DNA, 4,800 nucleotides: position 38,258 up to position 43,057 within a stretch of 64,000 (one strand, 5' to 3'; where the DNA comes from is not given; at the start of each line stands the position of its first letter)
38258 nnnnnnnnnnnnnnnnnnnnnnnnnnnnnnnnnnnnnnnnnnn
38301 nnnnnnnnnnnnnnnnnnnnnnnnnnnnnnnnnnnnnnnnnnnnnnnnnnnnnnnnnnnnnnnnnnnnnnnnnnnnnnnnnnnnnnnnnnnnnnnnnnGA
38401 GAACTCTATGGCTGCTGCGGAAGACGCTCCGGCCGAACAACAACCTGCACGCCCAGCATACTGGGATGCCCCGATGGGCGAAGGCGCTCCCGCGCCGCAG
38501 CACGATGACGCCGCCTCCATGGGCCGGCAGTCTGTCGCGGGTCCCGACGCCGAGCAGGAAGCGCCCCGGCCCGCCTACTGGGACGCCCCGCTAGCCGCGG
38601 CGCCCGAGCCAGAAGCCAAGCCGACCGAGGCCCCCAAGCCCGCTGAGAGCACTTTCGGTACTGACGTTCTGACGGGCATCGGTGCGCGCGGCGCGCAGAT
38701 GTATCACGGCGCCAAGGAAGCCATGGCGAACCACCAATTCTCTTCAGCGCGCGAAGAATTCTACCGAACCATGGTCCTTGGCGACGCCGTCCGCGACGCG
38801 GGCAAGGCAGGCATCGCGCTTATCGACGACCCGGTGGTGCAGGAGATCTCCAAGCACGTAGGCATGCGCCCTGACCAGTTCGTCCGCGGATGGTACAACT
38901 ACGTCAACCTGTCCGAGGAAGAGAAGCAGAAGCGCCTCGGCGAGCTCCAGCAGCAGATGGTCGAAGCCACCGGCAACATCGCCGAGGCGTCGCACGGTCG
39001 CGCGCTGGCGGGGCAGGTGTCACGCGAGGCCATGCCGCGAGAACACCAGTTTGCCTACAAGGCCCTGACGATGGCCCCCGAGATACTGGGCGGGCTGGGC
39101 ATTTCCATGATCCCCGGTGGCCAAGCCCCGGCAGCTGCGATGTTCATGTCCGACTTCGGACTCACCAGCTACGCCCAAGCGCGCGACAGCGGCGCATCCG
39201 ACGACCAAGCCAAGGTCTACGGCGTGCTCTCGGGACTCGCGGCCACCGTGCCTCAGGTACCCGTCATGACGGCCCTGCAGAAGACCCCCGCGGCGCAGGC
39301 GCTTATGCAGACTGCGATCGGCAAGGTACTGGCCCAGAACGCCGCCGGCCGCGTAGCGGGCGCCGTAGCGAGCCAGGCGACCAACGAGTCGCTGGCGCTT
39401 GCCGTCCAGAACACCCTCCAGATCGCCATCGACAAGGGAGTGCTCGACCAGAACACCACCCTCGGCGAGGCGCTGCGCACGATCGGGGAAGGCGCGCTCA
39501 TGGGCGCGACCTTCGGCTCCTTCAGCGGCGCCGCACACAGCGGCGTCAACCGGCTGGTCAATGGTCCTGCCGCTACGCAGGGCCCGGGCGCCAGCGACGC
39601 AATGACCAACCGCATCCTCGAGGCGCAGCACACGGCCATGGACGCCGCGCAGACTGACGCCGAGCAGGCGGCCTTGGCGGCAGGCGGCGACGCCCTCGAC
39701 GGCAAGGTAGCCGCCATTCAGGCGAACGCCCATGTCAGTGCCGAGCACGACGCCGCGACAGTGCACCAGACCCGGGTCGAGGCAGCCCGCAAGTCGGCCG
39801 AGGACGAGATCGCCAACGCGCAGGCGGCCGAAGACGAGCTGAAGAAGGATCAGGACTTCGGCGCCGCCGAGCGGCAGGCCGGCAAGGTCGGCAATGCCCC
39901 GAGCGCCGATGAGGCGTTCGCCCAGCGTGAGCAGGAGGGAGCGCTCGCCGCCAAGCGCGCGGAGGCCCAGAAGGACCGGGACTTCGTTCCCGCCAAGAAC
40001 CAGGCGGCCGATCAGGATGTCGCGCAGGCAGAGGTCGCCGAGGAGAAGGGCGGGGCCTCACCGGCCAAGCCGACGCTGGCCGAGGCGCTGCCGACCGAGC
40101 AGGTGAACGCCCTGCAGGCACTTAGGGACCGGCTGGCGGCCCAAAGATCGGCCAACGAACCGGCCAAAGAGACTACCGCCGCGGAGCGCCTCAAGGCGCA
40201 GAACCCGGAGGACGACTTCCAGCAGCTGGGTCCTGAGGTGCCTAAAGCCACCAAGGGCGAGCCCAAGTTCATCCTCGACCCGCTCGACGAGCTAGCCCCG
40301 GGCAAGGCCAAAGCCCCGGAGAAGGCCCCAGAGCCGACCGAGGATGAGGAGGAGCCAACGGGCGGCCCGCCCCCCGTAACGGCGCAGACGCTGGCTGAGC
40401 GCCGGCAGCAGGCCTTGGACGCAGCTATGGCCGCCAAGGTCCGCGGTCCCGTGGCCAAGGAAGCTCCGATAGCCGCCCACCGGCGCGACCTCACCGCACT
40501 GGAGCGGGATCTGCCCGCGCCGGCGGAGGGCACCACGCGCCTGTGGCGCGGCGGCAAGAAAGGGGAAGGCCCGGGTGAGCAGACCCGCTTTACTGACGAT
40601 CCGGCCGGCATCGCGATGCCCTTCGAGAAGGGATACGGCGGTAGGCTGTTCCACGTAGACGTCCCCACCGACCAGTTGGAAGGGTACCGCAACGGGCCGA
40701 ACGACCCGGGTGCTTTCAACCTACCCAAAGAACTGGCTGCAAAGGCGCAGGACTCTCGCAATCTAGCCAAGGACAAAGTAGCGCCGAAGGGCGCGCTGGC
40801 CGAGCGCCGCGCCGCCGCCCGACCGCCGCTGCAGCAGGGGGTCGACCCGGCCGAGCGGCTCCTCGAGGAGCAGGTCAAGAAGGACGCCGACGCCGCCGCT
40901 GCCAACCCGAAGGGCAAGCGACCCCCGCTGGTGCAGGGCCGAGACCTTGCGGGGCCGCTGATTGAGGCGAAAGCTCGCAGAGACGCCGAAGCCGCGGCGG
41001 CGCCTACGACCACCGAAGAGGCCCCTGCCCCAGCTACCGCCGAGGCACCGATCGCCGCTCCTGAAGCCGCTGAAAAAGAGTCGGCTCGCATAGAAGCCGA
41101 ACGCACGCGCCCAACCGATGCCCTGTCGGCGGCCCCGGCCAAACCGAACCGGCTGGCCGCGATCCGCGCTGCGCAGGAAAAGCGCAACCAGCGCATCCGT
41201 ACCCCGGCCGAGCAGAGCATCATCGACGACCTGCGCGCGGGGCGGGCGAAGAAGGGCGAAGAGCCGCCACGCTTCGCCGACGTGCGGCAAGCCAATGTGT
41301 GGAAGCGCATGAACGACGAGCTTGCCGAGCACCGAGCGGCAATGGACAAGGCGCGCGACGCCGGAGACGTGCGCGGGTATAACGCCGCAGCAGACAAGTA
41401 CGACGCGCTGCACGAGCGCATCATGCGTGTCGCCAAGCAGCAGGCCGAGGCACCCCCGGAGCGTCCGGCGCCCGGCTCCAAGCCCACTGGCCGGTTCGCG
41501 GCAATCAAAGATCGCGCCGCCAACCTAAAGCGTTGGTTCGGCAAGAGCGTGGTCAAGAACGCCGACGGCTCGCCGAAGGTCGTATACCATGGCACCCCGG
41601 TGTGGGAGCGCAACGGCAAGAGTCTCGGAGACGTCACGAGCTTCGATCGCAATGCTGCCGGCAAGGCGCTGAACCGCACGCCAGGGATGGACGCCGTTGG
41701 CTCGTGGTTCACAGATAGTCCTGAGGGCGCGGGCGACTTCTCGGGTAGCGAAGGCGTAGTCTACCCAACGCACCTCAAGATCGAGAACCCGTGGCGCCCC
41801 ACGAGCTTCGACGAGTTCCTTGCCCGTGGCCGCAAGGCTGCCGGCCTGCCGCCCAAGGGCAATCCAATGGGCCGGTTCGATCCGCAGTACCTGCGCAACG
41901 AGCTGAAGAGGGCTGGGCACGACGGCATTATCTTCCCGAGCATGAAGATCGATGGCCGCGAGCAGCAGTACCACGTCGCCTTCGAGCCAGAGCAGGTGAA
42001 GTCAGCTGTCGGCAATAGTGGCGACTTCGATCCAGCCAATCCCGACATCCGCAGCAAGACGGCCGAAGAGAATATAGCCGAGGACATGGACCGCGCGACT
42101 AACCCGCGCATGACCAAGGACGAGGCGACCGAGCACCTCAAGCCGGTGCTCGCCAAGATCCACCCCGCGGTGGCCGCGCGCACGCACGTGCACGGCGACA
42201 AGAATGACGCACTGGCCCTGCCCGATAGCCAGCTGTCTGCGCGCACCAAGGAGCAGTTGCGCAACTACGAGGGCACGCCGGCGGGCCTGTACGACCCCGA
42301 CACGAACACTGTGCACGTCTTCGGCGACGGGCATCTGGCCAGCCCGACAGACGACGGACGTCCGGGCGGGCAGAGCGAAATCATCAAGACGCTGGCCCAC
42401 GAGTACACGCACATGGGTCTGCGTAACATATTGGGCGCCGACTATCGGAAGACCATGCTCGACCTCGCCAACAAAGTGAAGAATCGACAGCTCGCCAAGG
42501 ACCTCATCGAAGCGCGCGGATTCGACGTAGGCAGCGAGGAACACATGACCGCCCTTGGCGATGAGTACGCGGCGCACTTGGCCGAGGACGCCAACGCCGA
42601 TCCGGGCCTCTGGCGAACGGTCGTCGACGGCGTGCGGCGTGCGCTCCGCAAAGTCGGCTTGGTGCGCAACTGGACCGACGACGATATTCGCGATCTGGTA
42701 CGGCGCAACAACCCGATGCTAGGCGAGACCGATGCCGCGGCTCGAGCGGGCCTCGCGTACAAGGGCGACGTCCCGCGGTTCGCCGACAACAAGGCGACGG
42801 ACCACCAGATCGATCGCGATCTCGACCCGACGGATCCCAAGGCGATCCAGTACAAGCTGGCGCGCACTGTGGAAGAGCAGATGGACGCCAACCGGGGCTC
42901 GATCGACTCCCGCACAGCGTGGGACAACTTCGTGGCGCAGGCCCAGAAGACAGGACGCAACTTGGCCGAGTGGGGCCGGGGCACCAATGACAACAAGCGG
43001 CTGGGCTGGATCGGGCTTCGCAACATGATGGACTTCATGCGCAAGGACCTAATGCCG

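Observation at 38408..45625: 2405-aa polyvalent ejection protein combining an ADP-ribosyltransferase-like segment with a HExxH Zn-peptidase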

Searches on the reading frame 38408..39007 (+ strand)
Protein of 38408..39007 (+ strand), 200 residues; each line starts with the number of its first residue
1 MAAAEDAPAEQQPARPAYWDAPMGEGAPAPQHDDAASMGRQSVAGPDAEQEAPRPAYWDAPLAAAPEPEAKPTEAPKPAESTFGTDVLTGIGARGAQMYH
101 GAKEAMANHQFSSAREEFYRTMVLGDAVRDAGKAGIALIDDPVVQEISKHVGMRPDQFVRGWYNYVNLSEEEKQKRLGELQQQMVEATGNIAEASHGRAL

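Call 12: search_protein_families(library=pfam, proteins=[window:38408-39007:+], max_evalue=10)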
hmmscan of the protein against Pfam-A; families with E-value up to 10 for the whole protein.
window:38408-39007:+ (200 aa): 0 families

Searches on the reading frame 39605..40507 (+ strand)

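Call 12: search_protein_families(library=pfam, proteins=[window:39605-40507:+], max_evalue=10)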
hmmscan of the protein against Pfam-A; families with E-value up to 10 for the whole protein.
window:39605-40507:+ (301 aa): 1 family
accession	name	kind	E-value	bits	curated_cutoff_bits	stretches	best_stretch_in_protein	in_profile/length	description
PF04938.17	SIP1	-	0.2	11.9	27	1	116-200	17-102/215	Survival motor neuron (SMN) interacting protein 1 (SIP1)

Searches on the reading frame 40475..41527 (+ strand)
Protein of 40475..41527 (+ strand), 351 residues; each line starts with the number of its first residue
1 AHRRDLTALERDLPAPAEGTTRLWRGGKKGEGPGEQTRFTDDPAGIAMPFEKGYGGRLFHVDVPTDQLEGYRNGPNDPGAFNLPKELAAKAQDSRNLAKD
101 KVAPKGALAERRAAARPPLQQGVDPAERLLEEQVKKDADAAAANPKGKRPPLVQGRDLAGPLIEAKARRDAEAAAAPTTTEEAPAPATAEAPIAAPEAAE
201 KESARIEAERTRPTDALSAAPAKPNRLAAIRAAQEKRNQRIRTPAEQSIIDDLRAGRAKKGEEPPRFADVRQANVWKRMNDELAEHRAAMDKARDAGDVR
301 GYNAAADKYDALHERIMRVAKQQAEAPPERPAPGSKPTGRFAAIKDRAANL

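Call 76: search_protein_families(library=pfam, proteins=[window:40475-41527:+], max_evalue=0.1)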
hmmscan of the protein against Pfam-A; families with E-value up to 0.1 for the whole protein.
window:40475-41527:+ (351 aa): 0 families

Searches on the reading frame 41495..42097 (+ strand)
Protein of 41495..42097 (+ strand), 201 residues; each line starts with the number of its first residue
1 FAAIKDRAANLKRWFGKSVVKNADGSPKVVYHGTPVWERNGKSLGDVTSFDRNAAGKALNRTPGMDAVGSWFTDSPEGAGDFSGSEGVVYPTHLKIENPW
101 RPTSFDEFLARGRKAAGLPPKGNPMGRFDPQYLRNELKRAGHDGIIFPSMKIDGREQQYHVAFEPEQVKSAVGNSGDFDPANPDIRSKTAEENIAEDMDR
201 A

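Call 12: search_protein_families(library=pfam, proteins=[window:41495-42097:+], max_evalue=10)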
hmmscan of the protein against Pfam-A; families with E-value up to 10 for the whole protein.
window:41495-42097:+ (201 aa): 2 families
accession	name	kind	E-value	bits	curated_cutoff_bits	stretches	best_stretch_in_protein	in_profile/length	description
PF18760.7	ART-PolyVal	-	8.9e-19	69.1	31.2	1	23-178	2-140/140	ADP-Ribosyltransferase in polyvalent proteins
PF08669.17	GCV_T_C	-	0.034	14.5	25.9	1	24-51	10-35/80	Glycine cleavage T-protein C-terminal barrel domain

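Call 45: search_solved_structures(query=A2, max_evalue=10, show_alignments=3)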
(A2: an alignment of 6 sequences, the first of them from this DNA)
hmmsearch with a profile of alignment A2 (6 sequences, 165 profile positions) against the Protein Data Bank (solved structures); distinct sequences matched with E-value up to 10: 7.
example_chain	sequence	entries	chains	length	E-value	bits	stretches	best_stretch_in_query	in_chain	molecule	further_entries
1dtp_A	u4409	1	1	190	0.023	18.1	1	20-96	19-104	DIPHTHERIA TOXIN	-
1ddt_A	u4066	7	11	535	0.13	15.6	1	20-87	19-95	DIPHTHERIA TOXIN | DIPHTHERIA TOXIN (DIMERIC)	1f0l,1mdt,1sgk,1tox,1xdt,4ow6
8g0f_A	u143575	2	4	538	0.15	15.4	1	20-88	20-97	Diphtheria toxin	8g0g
7k7b_A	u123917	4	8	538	0.16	15.4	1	20-88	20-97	Diphtheria toxin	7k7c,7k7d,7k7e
8eoz_B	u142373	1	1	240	0.62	13.4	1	69-125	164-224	C3HR3_4r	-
9biw_A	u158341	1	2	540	0.79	13.1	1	19-76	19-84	Chelona Toxin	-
9g7p_AAA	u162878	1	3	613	1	12.8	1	14-78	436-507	Shewanella putrefaciens PE-like toxin catalytically inactive mutant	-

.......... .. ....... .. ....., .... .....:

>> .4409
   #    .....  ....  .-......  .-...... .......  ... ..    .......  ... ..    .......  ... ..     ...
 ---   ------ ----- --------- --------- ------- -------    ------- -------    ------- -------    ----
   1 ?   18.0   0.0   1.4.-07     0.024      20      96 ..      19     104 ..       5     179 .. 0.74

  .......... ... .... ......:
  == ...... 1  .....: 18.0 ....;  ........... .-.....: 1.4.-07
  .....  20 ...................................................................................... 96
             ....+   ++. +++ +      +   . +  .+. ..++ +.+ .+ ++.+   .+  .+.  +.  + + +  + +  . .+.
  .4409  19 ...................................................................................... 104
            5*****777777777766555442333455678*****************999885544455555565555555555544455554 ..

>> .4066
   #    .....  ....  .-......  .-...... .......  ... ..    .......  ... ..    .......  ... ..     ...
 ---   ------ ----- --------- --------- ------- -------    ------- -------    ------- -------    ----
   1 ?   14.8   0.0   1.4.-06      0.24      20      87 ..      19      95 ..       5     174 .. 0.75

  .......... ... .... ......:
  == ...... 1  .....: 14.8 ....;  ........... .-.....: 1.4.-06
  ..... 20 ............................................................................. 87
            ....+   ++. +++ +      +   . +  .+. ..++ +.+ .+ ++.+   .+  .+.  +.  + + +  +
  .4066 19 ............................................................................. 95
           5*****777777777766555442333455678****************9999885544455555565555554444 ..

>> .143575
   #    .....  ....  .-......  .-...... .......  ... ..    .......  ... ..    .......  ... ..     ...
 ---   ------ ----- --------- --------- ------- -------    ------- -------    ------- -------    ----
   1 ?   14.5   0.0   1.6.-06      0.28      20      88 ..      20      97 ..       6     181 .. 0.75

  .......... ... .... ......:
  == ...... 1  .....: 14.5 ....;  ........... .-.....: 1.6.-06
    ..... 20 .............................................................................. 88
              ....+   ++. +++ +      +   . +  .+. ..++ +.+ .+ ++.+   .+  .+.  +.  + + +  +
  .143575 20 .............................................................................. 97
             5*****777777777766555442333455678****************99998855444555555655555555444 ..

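Call 84: search_solved_structures(query=A4, max_evalue=10, show_alignments=2)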
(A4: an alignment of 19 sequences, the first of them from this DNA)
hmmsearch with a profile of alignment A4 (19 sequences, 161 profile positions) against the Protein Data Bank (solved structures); distinct sequences matched with E-value up to 10: 40.
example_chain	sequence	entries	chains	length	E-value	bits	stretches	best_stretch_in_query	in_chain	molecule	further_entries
3ki0_A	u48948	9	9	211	0.083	16.3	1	13-77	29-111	Cholix toxin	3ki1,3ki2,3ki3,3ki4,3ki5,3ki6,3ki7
2q6m_A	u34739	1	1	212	0.083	16.3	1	13-77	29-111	Cholix toxin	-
3ess_A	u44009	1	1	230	0.092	16.2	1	13-77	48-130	Cholix toxin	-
9ifv_A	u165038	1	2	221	0.23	14.9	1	12-67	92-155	Protein mono-ADP-ribosyltransferase PARP15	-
5u0p_2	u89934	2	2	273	0.23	14.9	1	23-99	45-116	Mediator complex subunit 27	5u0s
6ry4_A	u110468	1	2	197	0.24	14.9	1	12-68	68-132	Protein mono-ADP-ribosyltransferase PARP15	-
7f41_A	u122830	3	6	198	0.24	14.8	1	12-68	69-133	Protein mono-ADP-ribosyltransferase PARP15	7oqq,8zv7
7f43_A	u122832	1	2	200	0.24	14.8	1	12-68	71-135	Protein mono-ADP-ribosyltransferase PARP15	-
4f0e_A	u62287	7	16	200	0.24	14.8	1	12-68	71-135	Poly [ADP-ribose] polymerase 15 | Protein mono-ADP-ribosyltransferase PARP15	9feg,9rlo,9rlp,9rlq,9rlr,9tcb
7f42_B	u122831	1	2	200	0.24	14.8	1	12-68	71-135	Protein mono-ADP-ribosyltransferase PARP15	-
6edg_A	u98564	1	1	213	0.27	14.7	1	13-77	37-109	Exotoxin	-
3blj_A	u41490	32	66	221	0.28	14.6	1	12-67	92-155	Poly(ADP-ribose) polymerase 15 | Poly [ADP-ribose] polymerase 15 | Protein mono-ADP-ribosyltransferase PARP15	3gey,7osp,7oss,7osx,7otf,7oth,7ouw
5zqo_A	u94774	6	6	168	0.35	14.3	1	14-59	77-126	Tankyrase-2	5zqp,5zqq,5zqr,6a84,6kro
9txt_A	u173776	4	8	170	0.35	14.3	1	14-59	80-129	Poly [ADP-ribose] polymerase tankyrase-2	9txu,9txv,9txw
7o6x_BBB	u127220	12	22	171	0.36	14.3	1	14-59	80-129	Poly [ADP-ribose] polymerase tankyrase-2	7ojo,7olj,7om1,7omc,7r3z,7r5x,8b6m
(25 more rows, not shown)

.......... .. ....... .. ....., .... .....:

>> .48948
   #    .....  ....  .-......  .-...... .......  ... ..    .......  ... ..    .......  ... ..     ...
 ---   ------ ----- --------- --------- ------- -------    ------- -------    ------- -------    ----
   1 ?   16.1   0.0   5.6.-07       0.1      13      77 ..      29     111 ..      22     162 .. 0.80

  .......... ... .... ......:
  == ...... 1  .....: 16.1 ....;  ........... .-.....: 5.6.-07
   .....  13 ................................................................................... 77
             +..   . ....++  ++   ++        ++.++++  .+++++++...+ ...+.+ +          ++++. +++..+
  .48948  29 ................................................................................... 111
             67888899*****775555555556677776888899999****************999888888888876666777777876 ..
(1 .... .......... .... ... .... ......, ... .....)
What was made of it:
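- On ART-PolyVal (Pfam PF18760; Tox-ART-HYD2 clade): PDB profile hits are ARTs but at E >= 0.02 (calls 45, 84).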

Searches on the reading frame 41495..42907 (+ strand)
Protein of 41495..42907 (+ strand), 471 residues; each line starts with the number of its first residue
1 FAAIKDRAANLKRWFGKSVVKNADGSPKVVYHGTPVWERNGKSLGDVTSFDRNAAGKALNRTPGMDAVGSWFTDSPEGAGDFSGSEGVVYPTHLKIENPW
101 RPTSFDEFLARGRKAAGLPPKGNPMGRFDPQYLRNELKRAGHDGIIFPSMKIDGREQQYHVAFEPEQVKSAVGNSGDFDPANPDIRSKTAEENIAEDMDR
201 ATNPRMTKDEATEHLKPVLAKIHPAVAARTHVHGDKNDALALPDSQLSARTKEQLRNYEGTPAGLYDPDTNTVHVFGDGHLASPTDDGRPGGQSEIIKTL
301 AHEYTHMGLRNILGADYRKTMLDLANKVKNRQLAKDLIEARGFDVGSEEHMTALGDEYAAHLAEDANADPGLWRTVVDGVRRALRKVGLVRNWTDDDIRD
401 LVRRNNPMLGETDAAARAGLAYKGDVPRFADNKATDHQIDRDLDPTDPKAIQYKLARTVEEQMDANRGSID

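Call 14: find_homologous_proteins(query=window:41495-42907:+, max_evalue=0.001)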
Query window:41495-42907:+ (471 aa): 6 proteins with E <= 0.001 among 8000 candidates.
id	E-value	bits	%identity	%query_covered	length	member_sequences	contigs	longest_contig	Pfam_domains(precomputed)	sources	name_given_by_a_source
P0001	4.1e-11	61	32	44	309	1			PF18760.8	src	-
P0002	2.9e-9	55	34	37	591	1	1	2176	PF13489.13,PF18760.8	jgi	jgi:SAM-dependent methyltransferase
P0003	3.0e-9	54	33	38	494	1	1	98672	PF18760.8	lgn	-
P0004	1.5e-8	52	31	57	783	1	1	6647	PF18760.8,PF18798.7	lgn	-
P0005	2.9e-6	45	50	13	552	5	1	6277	PF18760.8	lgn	-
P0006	8.9e-6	43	35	20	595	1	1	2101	PF18760.8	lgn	-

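Call 16: search_protein_families(library=pfam, proteins=[P0004, P0003, P0001, P0002], max_evalue=0.01)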
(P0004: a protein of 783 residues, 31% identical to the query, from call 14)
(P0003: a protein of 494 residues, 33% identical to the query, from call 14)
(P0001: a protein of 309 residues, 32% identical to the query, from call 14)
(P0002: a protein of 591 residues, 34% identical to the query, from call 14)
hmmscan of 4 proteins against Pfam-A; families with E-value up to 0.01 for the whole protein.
P0004 (783 aa): 3 families
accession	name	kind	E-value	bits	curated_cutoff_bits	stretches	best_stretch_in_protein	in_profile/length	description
PF18760.7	ART-PolyVal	-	3.5e-15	57.4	31.2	2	16-77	3-68/140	ADP-Ribosyltransferase in polyvalent proteins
PF18798.6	LPD3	-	4.4e-15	56.3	27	1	401-506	7-114/114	Large polyvalent protein-associated domain 3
PF18313.7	TLP1_add_C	-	0.001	19.4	26.1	1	462-505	10-53/83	Thiolase-like protein type 1 additional C-terminal domain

P0003 (494 aa): 2 families
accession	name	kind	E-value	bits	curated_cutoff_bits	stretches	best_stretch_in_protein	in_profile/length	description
PF18760.7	ART-PolyVal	-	1.3e-19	71.8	31.2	1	26-162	2-140/140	ADP-Ribosyltransferase in polyvalent proteins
PF06016.17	Reovirus_L2_8th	-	0.0018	18.9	27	1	179-226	6-53/66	Reovirus core-spike protein lambda-2 (L2), C-terminal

P0001 (309 aa): 1 family
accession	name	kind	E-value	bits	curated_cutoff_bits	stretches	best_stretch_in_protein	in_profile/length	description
PF18760.7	ART-PolyVal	-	6.6e-29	101.9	31.2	1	81-215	1-140/140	ADP-Ribosyltransferase in polyvalent proteins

P0002 (591 aa): 3 families
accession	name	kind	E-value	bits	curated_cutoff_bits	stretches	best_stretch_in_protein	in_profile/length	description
PF18760.7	ART-PolyVal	-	2.7e-21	77.2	31.2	1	23-159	1-140/140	ADP-Ribosyltransferase in polyvalent proteins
PF13489.12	Methyltransf_23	-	1.4e-06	28.6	27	1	316-422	23-134/164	Methyltransferase domain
PF08241.18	Methyltransf_11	-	0.00015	22.8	21.2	1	360-405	50-95/95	Methyltransferase domain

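Call 34: predict_structure(protein=window:41495-42907:+)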
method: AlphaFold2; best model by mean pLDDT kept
length: 471 residues; sequences in the alignment: 1
mean_pLDDT: 41.1   pTM: 0.25
mean pLDDT of the five models: 41.1, 38.2, 38.2, 35.1, 34.3
residues with pLDDT >= 90: 0; 70-90: 1; 50-70: 135; < 50: 335
segments of 3 or more residues with pLDDT < 50: 1-193, 201-212, 215-251, 258-269, 271-318, 365-370, 410-416, 462-471
pLDDT, mean of each block of 10 residues (from residue 1): 24 31 34 31 29 39 36 34 22 23 35 38 29 37 27 25 25 25 32 51 44 46 31 30 44 48 43 37 30 38 42 42 54 54 53 60 51 57 59 61 56 49 54 58 64 60 41 28
secondary structure, 60 per line:
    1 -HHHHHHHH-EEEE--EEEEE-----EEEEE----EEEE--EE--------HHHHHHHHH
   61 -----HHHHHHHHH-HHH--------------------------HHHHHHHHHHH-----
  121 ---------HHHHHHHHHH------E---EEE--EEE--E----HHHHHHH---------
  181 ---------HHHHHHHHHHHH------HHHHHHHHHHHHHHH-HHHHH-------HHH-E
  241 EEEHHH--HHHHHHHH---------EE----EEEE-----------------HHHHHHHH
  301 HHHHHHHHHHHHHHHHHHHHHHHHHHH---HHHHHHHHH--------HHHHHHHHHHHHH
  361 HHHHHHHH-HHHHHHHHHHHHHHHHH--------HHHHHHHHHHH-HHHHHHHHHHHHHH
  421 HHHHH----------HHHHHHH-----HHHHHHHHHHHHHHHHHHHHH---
elements in order: H2-9 E11-14 E17-21 E27-31 E36-39 H52-60 H66-74 H105-115 H130-139 E150-152 E155-157 H165-171 H190-201 H208-222 H224-228 E240-243 H249-256 E272-275 H293-327 H331-339 H348-368 H370-386 H395-405 H407-425 H436-442 H448-468
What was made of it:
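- On ART-PolyVal (Pfam PF18760; Tox-ART-HYD2 clade): Single-sequence AF2 of aa 1030-1500 gave pLDDT 41 (call 34), and no prediction jobs were left for an alignment-based run.
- There is no structural model of the ART domain; the single-sequence AF2 run failed at pLDDT 41 (call 34).
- Tried and rejected: It failed at pLDDT 41 (call 34) and was not used.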
